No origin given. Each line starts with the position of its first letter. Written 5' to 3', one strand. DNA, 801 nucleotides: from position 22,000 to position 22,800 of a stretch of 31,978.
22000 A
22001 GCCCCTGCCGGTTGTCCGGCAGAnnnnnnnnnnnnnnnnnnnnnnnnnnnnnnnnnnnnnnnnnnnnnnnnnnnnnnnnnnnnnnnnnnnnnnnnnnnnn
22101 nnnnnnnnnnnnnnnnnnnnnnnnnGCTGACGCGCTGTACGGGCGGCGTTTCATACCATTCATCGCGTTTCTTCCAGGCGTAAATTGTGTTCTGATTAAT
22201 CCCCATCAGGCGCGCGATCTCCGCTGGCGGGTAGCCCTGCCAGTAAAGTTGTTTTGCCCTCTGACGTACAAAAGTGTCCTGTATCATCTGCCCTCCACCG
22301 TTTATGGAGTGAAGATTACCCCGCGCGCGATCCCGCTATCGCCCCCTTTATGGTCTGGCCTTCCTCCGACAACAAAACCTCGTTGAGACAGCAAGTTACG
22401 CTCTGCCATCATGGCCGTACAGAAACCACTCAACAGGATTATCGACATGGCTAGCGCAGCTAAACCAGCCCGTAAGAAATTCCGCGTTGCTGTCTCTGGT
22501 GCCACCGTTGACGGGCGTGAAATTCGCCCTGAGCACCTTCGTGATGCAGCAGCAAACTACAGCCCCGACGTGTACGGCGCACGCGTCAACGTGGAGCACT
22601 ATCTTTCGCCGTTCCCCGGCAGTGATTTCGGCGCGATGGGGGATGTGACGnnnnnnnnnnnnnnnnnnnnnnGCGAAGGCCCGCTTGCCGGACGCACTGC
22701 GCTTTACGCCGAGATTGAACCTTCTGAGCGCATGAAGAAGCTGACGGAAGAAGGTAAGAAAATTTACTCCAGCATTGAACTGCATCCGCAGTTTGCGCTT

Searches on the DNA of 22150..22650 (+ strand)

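Call 22: search_dna_similar(query=window:22150-22650:+, collection=phages, mode=distant, max_rows=40, rows=spread)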
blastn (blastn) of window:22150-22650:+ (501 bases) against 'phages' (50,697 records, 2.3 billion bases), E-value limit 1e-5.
Records with a match: 46; places in all: 46; records where one place covers at least 80% of the query: 44.
Best place of each record, by identity: 60-80% 46.
By first word of the organism name: Klebsiella 29; Escherichia 13; Xuanwuvirus 2; Citrobacter 1; Serratia 1.
By host as written in the record: Klebsiella pneumoniae 23; Escherichia coli 3; Klebsiella pneumoniae ST16-OXA48 2; Escherichia coli K88 2; - 2; Klebsiella pneumoniae KH43 2; Escherichia coli 520873 2; Escherichia coli 503458 2; and 7 more.
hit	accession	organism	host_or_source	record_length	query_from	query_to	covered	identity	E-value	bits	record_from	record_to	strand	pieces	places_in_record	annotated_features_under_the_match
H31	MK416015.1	Klebsiella phage ST16-OXA48phi5.4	Klebsiella pneumoniae ST16-OXA48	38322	2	497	99%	73.9%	2e-76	292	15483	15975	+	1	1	capsid scaffolding protein | oxidoreductase | DEAD/DEAH box helicase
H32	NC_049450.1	Klebsiella phage ST16-OXA48phi5.4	Klebsiella pneumoniae ST16-OXA48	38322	2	497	99%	73.9%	2e-76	292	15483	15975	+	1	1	head scaffolding protein | terminase large subunit | DEAD/DEAH box helicase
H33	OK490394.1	Klebsiella phage Kp4845-1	Klebsiella pneumoniae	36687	7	497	98%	73.8%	2e-75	288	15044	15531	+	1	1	record has no annotation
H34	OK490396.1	Klebsiella phage Kp4846-1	Klebsiella pneumoniae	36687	7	497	98%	73.8%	2e-75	288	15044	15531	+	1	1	record has no annotation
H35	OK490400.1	Klebsiella phage Kp4848-1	Klebsiella pneumoniae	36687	7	497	98%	73.8%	2e-75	288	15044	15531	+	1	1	record has no annotation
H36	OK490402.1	Klebsiella phage Kp4849-1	Klebsiella pneumoniae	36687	7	497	98%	73.8%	2e-75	288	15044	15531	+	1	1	record has no annotation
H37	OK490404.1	Klebsiella phage Kp4850-1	Klebsiella pneumoniae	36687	7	497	98%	73.8%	2e-75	288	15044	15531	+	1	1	record has no annotation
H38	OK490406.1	Klebsiella phage Kp4851-1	Klebsiella pneumoniae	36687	7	497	98%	73.8%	2e-75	288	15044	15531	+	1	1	record has no annotation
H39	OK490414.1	Klebsiella phage Kp4861-1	Klebsiella pneumoniae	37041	7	497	98%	73.8%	2e-75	288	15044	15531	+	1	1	record has no annotation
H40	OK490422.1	Klebsiella phage Kp4867-1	Klebsiella pneumoniae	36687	7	497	98%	73.8%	2e-75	288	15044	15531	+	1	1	record has no annotation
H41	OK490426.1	Klebsiella phage Kp4869-1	Klebsiella pneumoniae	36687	7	497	98%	73.8%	2e-75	288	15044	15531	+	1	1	record has no annotation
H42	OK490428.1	Klebsiella phage Kp4870-1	Klebsiella pneumoniae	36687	7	497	98%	73.8%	2e-75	288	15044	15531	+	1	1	record has no annotation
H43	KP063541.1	Escherichia phage P88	Escherichia coli K88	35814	1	500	100%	70.9%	2e-56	225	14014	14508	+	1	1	capsid scaffolding protein | terminase ATPase subunit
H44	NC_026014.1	Escherichia phage P88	Escherichia coli K88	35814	1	500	100%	70.9%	2e-56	225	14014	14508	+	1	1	head maturation protease | terminase large subunit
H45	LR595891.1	Xuanwuvirus P884B11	-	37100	1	500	100%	70.9%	3e-55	222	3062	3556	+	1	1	Phage capsid scaffolding protein | Phage terminase, ATPase subunit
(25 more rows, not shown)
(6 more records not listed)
